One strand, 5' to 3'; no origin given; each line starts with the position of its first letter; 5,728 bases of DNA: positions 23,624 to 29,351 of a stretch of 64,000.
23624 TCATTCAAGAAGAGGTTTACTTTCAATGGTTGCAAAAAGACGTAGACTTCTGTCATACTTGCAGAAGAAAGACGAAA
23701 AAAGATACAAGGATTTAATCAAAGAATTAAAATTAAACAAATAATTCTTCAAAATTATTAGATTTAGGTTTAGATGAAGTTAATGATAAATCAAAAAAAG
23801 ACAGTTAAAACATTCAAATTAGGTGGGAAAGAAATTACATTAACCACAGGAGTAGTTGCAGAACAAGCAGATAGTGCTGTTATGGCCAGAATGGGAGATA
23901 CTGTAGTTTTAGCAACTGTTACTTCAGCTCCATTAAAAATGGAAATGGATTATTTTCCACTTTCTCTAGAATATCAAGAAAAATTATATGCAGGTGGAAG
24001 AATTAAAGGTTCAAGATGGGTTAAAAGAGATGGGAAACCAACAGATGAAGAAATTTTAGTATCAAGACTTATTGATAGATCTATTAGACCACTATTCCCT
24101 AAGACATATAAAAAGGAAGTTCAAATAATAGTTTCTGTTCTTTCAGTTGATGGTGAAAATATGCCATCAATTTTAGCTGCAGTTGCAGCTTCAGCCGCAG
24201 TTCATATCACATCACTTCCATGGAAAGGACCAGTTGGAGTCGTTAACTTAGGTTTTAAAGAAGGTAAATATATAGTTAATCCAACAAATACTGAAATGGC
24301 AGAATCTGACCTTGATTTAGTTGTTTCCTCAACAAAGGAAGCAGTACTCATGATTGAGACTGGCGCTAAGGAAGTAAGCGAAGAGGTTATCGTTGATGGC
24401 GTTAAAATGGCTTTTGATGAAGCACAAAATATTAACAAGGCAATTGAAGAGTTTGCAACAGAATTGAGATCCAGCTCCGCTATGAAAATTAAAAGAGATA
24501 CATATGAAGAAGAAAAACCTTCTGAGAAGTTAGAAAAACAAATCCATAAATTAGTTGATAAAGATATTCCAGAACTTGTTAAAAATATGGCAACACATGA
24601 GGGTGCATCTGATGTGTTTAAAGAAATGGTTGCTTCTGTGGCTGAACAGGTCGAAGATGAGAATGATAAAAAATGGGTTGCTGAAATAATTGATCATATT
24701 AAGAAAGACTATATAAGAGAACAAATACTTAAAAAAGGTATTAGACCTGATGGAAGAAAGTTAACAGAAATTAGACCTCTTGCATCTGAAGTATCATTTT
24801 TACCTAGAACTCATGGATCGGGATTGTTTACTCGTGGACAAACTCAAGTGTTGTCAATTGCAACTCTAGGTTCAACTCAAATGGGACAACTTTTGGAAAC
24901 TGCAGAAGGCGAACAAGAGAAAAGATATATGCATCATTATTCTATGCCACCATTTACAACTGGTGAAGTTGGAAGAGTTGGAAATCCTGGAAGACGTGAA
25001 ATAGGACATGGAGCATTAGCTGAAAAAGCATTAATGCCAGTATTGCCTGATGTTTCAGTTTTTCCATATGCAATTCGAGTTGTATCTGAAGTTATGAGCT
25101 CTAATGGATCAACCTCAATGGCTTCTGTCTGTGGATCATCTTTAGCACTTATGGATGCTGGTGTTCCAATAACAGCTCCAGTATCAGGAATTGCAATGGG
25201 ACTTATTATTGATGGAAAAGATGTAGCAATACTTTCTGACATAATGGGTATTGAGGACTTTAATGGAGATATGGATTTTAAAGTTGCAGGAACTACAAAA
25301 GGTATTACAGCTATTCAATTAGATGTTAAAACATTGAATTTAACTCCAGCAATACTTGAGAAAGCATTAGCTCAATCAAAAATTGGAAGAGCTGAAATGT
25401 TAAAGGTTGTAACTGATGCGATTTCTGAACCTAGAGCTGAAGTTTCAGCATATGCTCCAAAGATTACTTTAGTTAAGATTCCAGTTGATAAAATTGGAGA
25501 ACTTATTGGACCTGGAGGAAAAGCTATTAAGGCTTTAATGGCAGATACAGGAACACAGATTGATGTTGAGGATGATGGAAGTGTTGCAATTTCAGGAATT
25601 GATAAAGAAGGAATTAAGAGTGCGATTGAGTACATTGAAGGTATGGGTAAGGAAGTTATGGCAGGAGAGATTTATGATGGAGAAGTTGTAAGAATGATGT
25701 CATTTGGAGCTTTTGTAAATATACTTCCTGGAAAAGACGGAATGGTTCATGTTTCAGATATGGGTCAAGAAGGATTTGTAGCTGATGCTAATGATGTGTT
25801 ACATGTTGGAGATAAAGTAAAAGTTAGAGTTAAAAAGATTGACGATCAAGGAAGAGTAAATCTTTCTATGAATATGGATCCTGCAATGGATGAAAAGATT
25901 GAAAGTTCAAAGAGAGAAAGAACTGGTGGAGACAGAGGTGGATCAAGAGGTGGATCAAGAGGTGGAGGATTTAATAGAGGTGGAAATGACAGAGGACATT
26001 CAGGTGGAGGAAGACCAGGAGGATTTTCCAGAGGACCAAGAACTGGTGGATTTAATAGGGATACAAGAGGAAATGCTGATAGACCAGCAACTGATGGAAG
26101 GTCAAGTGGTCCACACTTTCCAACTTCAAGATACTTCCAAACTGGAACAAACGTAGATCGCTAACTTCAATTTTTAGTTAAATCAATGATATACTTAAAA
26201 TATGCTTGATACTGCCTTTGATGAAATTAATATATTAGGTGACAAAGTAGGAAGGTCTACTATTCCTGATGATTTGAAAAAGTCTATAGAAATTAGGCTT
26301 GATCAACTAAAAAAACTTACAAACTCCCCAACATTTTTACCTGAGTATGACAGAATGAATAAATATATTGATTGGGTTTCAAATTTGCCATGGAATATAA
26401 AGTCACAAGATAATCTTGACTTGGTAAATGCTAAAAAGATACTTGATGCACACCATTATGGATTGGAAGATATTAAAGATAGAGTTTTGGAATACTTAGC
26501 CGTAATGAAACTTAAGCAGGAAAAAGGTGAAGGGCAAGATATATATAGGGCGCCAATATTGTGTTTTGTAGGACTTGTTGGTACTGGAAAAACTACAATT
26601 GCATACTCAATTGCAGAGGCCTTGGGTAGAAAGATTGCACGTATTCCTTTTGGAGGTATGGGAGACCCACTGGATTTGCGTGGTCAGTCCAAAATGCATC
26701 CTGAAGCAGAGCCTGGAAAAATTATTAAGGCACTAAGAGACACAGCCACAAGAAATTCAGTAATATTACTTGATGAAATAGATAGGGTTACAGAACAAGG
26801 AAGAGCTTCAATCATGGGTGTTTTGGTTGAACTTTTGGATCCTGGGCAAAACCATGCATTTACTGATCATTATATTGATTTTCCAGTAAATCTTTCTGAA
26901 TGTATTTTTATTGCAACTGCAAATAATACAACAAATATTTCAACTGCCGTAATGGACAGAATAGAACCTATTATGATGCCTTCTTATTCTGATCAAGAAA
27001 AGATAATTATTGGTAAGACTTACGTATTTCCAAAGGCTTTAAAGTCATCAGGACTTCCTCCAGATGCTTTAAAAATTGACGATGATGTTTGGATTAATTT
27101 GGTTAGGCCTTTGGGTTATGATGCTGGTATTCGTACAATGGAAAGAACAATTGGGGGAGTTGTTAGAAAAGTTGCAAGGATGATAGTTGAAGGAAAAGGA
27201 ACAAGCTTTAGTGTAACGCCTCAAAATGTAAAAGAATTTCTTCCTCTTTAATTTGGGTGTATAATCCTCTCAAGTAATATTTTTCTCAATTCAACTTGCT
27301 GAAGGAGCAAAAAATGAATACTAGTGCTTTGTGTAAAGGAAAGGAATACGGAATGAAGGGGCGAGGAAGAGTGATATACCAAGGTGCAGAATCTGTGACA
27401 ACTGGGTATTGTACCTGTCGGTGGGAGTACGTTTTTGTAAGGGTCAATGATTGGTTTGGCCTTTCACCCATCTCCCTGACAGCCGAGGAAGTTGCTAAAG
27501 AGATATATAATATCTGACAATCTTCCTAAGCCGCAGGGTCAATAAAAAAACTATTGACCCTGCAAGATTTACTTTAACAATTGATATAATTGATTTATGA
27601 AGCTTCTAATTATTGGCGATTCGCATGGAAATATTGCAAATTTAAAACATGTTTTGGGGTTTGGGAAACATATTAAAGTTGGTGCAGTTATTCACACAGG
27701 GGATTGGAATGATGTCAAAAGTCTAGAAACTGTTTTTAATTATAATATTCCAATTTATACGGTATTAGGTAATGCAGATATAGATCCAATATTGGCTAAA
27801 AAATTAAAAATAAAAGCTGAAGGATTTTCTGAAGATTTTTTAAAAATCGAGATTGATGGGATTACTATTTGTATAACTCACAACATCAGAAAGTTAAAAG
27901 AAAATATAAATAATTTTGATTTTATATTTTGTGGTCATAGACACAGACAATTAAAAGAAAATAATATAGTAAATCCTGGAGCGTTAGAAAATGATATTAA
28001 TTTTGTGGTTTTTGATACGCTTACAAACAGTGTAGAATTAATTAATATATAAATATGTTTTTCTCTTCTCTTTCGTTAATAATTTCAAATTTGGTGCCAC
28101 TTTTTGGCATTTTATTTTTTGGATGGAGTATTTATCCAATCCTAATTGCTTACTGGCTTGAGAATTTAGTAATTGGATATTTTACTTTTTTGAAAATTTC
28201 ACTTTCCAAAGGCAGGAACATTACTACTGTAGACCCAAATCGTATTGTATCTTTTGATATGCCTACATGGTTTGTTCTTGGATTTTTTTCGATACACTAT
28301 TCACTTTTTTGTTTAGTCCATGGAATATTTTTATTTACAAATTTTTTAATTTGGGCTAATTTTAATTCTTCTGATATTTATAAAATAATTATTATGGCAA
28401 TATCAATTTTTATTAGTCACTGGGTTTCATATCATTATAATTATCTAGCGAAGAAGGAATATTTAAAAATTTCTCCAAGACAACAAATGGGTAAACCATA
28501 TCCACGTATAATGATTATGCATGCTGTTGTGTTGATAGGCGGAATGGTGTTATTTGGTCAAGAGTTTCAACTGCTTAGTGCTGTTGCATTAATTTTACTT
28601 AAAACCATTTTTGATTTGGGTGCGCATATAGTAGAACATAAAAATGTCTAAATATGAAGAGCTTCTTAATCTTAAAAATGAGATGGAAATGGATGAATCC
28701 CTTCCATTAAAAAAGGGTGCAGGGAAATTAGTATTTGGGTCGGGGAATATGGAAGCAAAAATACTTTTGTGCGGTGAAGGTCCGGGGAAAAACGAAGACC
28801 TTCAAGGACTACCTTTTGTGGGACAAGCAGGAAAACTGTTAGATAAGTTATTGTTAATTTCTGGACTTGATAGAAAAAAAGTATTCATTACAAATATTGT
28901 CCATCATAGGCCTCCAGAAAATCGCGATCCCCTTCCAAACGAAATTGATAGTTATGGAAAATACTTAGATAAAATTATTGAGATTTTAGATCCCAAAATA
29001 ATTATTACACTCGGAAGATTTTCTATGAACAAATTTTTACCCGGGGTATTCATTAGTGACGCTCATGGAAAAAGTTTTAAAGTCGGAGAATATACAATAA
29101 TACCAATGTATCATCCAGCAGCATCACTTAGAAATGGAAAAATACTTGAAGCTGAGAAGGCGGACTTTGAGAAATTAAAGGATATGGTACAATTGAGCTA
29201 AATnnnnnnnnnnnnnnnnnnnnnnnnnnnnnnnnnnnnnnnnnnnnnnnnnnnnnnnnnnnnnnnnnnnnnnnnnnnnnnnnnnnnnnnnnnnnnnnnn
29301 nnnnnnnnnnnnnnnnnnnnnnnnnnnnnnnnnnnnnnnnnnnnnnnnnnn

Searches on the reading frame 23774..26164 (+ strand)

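Call 26: search_protein_families(library=pfam, proteins=[window:23774-26164:+], max_evalue=0.001)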
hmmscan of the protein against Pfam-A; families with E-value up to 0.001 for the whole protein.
window:23774-26164:+ (796 aa): 5 families
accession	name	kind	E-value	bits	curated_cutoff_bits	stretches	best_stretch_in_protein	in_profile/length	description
PF01138.27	RNase_PH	-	6.4e-54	182.3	25.5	2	19-149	3-130/130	3' exoribonuclease family, domain 1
PF00575.29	S1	-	4.8e-17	62.5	22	1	628-699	2-73/74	S1 RNA binding domain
PF03725.20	RNase_PH_C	-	9.3e-17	61.2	20.8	1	152-215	1-66/67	3' exoribonuclease family, domain 2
PF00013.35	KH_1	-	2.9e-12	46.6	21.5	1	567-622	4-65/66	KH domain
PF03726.19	PNPase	-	1.5e-07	32.2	24.6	1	253-329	2-81/81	Polyribonucleotide nucleotidyltransferase, RNA binding domain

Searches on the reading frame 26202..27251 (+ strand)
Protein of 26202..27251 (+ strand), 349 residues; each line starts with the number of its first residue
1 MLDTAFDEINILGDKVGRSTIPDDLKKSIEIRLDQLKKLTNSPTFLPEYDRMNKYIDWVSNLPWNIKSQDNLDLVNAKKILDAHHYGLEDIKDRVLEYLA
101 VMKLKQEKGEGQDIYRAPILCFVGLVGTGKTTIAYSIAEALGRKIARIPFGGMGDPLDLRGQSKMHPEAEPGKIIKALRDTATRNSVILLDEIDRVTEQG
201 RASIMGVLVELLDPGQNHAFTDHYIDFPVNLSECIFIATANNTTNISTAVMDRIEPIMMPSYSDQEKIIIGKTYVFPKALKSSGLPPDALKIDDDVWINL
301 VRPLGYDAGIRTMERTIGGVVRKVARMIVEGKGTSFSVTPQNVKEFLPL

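Call 26: search_protein_families(library=pfam, proteins=[window:26202-27251:+], max_evalue=0.001)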
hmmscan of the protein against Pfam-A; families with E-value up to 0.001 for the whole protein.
window:26202-27251:+ (349 aa): 7 families
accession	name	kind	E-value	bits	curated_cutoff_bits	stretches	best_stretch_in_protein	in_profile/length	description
PF00004.35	AAA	-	2.9e-17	63.8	21.2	1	120-258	1-127/131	ATPase family associated with various cellular activities (AAA)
PF22667.2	Lon_lid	-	4.6e-10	39.4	27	1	281-332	1-52/57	Lon protease AAA+ ATPase lid domain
PF07728.20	AAA_5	-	2.2e-08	34.7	22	1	120-253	2-138/139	AAA domain (dynein-related subfamily)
PF07724.20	AAA_2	-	3.5e-05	24.3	27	1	170-245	63-128/166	AAA domain (Cdc48 subfamily)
PF07726.17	AAA_3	-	6.7e-05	23.2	27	1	124-210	6-88/131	ATPase family associated with various cellular activities (AAA)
PF13401.12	AAA_22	-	0.00025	21.8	27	0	116-213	4-109/130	AAA domain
PF13173.12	AAA_14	-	0.00053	20.4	27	0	118-199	3-77/129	AAA domain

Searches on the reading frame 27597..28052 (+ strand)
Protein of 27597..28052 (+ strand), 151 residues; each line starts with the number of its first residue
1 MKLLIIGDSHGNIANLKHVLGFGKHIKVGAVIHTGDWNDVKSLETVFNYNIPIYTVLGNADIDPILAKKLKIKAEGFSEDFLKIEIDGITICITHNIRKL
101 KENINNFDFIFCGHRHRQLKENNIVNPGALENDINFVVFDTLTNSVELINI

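Call 27: search_protein_families(library=pfam, proteins=[window:27597-28052:+], max_evalue=0.001)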
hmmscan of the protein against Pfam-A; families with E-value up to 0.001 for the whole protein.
window:27597-28052:+ (151 aa): 2 families
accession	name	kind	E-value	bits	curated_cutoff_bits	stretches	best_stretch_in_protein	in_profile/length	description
PF12850.12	Metallophos_2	-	5.3e-18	65.9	27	1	1-132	1-137/154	Calcineurin-like phosphoesterase superfamily domain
PF00149.33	Metallophos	-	3.1e-09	38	21.5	1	1-70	1-79/191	Calcineurin-like phosphoesterase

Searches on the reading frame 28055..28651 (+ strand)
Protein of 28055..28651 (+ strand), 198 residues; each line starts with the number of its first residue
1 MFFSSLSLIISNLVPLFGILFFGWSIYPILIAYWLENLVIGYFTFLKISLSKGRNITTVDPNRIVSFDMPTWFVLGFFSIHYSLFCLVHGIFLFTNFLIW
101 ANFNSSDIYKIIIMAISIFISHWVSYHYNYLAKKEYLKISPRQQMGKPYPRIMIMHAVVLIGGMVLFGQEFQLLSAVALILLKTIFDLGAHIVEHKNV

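Call 27: search_protein_families(library=pfam, proteins=[window:28055-28651:+], max_evalue=0.001)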
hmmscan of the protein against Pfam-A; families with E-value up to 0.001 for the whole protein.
window:28055-28651:+ (198 aa): 1 family
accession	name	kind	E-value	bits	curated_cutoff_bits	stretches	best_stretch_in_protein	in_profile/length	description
PF20108.4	DUF6498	-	8.7e-53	179.1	23.7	1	4-196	11-199/207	Family of unknown function (DUF6498)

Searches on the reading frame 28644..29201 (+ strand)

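Call 27: search_protein_families(library=pfam, proteins=[window:28644-29201:+], max_evalue=0.001)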
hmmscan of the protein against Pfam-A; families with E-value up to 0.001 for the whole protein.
window:28644-29201:+ (185 aa): 1 family
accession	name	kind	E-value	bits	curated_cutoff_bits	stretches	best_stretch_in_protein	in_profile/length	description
PF03167.25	UDG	-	1e-30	107.1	24.3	1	31-166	1-126/141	Uracil DNA glycosylase superfamily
